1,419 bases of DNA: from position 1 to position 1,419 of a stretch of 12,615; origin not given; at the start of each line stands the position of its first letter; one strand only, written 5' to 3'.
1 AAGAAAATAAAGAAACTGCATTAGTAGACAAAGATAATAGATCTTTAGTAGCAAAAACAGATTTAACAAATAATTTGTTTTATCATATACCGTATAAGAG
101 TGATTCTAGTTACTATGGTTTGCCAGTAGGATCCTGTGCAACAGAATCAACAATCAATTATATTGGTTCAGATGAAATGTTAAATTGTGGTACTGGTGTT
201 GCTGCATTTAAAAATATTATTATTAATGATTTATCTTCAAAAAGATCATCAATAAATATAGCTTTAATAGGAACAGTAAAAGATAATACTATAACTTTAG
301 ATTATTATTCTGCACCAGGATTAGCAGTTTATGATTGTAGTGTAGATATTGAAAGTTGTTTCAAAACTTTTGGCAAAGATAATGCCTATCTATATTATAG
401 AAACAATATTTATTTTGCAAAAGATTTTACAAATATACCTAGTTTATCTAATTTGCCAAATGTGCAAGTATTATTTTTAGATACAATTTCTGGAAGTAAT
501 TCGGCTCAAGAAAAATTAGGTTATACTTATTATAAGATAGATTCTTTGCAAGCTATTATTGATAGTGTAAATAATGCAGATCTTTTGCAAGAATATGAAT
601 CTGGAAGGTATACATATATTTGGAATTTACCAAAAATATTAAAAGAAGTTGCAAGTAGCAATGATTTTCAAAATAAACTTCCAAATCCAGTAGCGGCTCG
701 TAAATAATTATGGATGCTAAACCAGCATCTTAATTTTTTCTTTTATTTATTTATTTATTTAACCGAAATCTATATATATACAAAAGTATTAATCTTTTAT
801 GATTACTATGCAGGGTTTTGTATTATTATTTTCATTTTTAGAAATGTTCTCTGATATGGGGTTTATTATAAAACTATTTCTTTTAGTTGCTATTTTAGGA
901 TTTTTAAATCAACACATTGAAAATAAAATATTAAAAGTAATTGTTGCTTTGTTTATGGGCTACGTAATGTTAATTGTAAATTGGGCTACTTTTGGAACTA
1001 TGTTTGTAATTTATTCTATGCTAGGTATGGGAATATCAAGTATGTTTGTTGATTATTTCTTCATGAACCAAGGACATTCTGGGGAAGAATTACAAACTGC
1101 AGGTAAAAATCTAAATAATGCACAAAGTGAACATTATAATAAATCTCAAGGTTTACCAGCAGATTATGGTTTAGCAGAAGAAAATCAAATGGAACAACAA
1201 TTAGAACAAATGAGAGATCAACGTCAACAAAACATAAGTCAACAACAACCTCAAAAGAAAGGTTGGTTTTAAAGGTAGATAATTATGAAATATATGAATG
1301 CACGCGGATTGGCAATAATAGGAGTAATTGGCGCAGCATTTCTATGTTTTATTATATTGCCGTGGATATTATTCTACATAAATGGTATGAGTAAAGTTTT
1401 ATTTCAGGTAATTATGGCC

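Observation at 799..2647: Autonomous five-gene operon of small polytopic membrane proteins with no recognisable family (candidate novel membrane complex)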

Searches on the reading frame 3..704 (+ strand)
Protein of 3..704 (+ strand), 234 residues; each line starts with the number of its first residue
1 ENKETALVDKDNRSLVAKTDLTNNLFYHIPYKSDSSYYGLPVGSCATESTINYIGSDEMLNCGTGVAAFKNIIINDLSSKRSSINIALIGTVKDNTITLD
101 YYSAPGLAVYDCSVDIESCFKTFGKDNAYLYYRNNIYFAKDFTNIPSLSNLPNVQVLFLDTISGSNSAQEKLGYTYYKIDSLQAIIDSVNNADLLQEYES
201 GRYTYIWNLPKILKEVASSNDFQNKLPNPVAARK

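Call 3: search_protein_families(library=pfam, proteins=[window:75-704:+], max_evalue=1)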
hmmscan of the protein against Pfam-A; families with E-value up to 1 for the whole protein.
window:75-704:+ (210 aa): 1 family
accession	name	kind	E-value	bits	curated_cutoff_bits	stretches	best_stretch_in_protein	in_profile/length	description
PF01678.24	DAP_epimerase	-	0.13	12.7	34.7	1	31-64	61-95/121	Diaminopimelate epimerase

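Call 4: search_protein_families(library=ncbifam, proteins=[window:75-704:+], max_evalue=1)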
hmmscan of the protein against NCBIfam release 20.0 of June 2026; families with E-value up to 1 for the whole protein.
window:75-704:+ (210 aa): 1 family
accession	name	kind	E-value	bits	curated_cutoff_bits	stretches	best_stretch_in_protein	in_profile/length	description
NF008821.0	PRK11869.1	equivalog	0.089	11.6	438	1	60-118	167-222/286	2-oxoacid ferredoxin oxidoreductase subunit beta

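Call 35: search_protein_families(library=phrogs, proteins=[window:3-704:+], max_evalue=1)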
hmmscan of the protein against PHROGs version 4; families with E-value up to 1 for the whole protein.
window:3-704:+ (234 aa): 0 families

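Call 36: search_protein_families(library=padloc, proteins=[window:3-704:+], max_evalue=1)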
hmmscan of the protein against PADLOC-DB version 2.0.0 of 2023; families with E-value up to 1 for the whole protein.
window:3-704:+ (234 aa): 0 families

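Call 65: search_protein_families(library=pfam, proteins=[window:3-704:+], max_evalue=0.1)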
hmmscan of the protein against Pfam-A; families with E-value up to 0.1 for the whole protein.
window:3-704:+ (234 aa): 0 families

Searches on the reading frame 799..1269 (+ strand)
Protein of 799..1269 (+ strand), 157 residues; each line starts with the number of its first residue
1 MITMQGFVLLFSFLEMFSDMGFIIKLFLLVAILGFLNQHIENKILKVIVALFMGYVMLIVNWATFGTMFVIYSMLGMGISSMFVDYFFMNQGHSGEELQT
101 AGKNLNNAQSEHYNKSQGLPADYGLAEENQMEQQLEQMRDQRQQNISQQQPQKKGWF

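Call 3: search_protein_families(library=pfam, proteins=[window:799-1269:+], max_evalue=1)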
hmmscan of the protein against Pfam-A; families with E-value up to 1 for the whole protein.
window:799-1269:+ (157 aa): 1 family
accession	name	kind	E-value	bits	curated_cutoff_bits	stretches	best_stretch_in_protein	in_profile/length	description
PF13493.11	DUF4118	-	0.16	12.2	28.4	1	26-90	4-64/107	Domain of unknown function (DUF4118)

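Call 4: search_protein_families(library=ncbifam, proteins=[window:799-1269:+], max_evalue=1)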
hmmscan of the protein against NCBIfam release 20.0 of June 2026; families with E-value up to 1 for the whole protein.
window:799-1269:+ (157 aa): 1 family
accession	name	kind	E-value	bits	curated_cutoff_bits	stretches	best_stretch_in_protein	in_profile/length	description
TIGR02830.1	spore_III_AG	equivalog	0.76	9.2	147.7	1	72-138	7-69/186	stage III sporulation protein AG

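Call 24: search_solved_structures(query=A1, max_evalue=10)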
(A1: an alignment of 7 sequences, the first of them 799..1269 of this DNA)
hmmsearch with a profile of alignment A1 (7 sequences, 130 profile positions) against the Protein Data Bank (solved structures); distinct sequences matched with E-value up to 10: 0.

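Call 35: search_protein_families(library=phrogs, proteins=[window:799-1269:+], max_evalue=1)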
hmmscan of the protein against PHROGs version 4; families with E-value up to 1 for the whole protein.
window:799-1269:+ (157 aa): 1 family
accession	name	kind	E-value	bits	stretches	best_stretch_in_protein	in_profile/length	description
phrog_2392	-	moron, auxiliary metabolic gene and host takeover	0.056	12.7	1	32-146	271-378/726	ABC transporter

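Call 36: search_protein_families(library=padloc, proteins=[window:799-1269:+], max_evalue=1)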
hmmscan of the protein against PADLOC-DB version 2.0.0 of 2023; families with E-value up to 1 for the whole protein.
window:799-1269:+ (157 aa): 0 families

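Call 107: search_protein_families(library=pfam, alignment_id=A8, max_evalue=1)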
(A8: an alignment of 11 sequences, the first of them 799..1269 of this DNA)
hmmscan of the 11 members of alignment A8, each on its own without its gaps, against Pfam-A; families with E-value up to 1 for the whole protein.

A. member 1, window:799-1269:+ (157 aa): 1 family
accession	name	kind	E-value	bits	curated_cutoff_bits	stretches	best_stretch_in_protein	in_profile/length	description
PF13493.11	DUF4118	-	0.16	12.2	28.4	1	26-90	4-64/107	Domain of unknown function (DUF4118)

B. families by the number of members that match (of 11 scanned): 5 families
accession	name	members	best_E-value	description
PF13493.11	DUF4118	5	0.0064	Domain of unknown function (DUF4118)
PF06645.18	SPC12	1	0.014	Microsomal signal peptidase 12 kDa subunit (SPC12)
PF16118.10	DUF4834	1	0.078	Domain of unknown function (DUF4834)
PF22251.1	PFF1_TM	1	0.16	Vacuolar membrane protease, transmembrane domain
PF13624.11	SurA_N_3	1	0.82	SurA-like N-terminal domain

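Call 113: list_cluster_members(proteins=[window:799-1269:+, window:1285-1656:+, window:1656-1898:+, window:1961-2302:+, window:2306-2644:+])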
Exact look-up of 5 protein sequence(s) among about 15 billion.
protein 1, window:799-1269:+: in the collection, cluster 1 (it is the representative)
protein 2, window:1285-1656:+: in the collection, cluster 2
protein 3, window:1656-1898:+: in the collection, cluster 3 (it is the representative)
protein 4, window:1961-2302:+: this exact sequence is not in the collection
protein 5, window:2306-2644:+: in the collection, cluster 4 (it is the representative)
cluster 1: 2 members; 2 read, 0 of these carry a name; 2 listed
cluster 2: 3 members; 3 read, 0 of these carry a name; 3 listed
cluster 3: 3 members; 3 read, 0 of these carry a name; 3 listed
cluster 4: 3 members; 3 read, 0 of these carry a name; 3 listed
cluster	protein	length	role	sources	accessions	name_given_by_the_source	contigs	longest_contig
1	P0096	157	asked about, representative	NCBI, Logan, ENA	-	-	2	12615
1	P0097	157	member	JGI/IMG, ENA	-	-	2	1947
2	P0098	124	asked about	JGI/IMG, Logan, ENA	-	-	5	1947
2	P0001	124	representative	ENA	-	-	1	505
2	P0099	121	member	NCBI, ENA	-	-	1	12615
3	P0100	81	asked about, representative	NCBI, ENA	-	-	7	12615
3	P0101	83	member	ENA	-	-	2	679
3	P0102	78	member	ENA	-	-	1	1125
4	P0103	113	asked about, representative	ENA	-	-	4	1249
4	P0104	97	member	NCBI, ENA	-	-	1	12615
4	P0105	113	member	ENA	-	-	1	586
